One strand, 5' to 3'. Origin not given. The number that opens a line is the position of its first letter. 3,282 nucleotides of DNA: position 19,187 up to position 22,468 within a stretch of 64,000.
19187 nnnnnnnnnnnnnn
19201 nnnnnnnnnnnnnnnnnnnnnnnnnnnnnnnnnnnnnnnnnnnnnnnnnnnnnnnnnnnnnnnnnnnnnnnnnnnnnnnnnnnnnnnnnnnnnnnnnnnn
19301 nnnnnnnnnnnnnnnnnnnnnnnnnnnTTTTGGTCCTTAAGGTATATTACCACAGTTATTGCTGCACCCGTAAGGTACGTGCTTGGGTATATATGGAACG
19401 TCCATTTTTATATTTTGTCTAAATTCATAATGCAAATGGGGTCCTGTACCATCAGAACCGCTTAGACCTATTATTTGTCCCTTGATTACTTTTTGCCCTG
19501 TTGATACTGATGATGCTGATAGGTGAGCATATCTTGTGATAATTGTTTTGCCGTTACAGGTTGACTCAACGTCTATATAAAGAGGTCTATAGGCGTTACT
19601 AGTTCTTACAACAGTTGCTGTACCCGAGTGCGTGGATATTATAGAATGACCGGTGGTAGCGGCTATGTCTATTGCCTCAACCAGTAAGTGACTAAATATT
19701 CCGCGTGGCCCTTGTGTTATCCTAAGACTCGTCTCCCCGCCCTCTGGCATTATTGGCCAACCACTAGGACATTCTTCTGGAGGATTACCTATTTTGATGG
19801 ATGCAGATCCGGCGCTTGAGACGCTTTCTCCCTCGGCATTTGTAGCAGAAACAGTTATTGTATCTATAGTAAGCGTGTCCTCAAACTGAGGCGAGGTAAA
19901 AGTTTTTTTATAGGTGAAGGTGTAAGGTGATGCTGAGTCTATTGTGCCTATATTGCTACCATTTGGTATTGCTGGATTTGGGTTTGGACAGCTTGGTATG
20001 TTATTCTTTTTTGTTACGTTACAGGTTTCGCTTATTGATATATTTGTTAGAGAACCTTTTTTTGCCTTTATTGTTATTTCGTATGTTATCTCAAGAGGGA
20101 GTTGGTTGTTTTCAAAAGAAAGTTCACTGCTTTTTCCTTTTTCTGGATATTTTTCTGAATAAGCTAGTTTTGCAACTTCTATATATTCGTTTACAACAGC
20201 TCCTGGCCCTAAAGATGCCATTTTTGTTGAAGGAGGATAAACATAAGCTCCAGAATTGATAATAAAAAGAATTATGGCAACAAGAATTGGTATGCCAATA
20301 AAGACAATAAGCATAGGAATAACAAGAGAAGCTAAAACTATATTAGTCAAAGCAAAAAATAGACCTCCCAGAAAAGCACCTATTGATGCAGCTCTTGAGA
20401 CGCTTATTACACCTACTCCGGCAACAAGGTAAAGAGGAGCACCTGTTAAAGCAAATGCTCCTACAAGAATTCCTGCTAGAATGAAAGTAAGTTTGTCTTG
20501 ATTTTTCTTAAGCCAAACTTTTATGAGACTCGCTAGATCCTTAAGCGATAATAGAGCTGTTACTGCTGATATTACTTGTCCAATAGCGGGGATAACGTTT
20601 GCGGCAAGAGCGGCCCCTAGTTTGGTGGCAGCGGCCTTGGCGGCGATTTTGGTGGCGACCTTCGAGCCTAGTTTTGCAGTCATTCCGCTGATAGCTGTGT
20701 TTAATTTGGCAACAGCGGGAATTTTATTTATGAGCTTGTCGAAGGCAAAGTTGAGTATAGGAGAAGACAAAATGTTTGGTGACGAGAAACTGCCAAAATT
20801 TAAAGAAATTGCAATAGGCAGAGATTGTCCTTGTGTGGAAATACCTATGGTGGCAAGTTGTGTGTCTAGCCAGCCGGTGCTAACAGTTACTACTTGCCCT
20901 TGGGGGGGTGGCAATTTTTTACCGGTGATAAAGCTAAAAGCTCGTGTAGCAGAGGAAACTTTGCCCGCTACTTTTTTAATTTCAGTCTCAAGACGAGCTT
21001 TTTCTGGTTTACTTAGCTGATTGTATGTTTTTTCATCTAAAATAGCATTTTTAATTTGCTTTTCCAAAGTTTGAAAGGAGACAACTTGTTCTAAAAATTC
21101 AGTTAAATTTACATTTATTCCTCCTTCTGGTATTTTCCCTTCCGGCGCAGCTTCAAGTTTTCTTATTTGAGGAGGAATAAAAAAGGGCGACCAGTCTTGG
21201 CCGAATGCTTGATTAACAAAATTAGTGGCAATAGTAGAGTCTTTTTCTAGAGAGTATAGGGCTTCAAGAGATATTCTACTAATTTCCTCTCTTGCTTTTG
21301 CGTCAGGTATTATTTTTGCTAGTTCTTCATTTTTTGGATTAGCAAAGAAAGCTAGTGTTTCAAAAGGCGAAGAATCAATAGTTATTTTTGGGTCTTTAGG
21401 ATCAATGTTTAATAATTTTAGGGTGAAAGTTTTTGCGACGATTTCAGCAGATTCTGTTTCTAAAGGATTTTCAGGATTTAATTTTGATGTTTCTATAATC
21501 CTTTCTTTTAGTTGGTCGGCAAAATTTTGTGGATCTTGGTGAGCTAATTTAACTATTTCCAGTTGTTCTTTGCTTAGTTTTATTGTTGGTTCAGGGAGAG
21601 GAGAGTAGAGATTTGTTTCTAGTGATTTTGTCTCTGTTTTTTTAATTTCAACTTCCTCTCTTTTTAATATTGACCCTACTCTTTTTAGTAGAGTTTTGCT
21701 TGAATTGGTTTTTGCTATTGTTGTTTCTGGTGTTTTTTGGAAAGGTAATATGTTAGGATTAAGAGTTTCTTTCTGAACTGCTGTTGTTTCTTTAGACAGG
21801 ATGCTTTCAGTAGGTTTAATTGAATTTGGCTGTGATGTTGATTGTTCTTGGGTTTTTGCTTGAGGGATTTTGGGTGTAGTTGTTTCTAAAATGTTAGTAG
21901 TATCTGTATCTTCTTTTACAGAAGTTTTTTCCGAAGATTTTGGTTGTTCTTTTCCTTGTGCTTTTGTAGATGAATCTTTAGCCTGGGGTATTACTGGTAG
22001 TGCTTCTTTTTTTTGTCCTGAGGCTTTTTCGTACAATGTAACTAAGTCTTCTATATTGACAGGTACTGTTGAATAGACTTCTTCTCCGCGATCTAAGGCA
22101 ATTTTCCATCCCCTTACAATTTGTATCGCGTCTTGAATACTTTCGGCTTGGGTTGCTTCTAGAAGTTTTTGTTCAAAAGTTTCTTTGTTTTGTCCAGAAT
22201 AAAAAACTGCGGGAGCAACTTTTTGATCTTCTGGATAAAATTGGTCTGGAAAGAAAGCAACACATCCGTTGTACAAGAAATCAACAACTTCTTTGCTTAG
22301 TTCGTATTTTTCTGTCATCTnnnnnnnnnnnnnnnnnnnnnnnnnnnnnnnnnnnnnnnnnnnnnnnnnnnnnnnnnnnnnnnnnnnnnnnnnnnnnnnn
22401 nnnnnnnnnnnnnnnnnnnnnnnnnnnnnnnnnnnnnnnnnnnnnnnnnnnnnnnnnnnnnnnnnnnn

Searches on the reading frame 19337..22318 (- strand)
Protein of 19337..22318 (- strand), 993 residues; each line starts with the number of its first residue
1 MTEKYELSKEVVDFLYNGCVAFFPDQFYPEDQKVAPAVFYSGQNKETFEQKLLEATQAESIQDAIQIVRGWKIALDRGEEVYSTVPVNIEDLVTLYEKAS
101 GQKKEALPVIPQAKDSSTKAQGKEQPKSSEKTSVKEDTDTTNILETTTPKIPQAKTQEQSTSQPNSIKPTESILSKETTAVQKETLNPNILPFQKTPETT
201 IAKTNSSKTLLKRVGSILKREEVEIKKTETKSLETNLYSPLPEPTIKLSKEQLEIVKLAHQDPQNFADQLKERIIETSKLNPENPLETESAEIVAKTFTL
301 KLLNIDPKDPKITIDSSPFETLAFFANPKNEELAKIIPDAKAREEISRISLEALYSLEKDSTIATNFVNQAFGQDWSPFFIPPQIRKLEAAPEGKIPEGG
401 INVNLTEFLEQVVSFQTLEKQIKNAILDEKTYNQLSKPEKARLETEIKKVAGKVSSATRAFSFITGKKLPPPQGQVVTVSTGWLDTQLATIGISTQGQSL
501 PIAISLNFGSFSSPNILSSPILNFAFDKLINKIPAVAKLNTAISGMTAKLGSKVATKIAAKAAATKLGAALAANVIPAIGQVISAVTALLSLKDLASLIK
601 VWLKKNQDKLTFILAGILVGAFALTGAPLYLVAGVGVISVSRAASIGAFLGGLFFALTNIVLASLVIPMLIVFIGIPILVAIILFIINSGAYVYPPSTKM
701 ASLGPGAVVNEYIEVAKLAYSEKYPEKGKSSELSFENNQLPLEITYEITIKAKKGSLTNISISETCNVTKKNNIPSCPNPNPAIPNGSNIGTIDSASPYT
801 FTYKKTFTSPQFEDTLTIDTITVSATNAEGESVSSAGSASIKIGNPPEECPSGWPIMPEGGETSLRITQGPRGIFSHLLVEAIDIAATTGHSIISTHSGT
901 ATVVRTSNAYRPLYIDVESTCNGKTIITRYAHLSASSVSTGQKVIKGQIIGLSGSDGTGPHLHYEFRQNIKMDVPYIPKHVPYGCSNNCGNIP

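Call 6: search_protein_families(library=pfam, proteins=[window:19337-22318:-], max_evalue=0.01)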
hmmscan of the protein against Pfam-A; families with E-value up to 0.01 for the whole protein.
window:19337-22318:- (993 aa): 1 family
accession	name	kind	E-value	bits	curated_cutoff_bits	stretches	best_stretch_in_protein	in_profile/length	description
PF01551.29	Peptidase_M23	-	6.2e-18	65.2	28.7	1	882-969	5-90/96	Peptidase family M23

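Call 19: search_protein_families(library=ncbifam, proteins=[window:19337-22318:-], max_evalue=0.01)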
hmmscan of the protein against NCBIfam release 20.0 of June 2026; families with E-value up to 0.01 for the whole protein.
window:19337-22318:- (993 aa): 10 families
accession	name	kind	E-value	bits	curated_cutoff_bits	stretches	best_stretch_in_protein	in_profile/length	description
NF053825.1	PdgNdpepShyA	equivalog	3.3e-14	52.4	700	1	883-967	299-381/425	peptidoglycan DD-endopeptidase ShyA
NF008652.0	PRK11649.1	equivalog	1.6e-12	46.8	341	1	882-971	315-402/439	murein DD-endopeptidase MepM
NF053824.1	PdgNdpepShyC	equivalog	8.3e-11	41.4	700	1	883-967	299-381/429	peptidoglycan DD-endopeptidase ShyC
NF052530.1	Heli_ShapePgp3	exception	3.4e-10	39.5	300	1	884-967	171-252/270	peptidoglycan metallopeptidase Pgp3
NF052336.1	PdgHdaseHSB100310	equivalog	3.4e-08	33.2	500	1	880-971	57-146/316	peptidoglycan hydrolase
NF040883.1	amid_act_ActS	equivalog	4.9e-06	26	375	1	882-968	138-222/242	amidase activator ActS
NF053738.1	S2SprSpoIIQBc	equivalog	3.4e-05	23.6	250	1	882-970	124-214/232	stage II sporulation protein SpoIIQ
NF008123.1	PRK10871.1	equivalog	6.8e-05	22.4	311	1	881-971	266-354/365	murein hydrolase activator NlpD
NF041208.1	celldiv_DipM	equivalog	0.0092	15.2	740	0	924-970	360-408/419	cell division endopeptidase DipM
NF052529.1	PG_M23_Pgp6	exception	0.0097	14.6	600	0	883-964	338-417/452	peptidoglycan metallopeptidase Pgp6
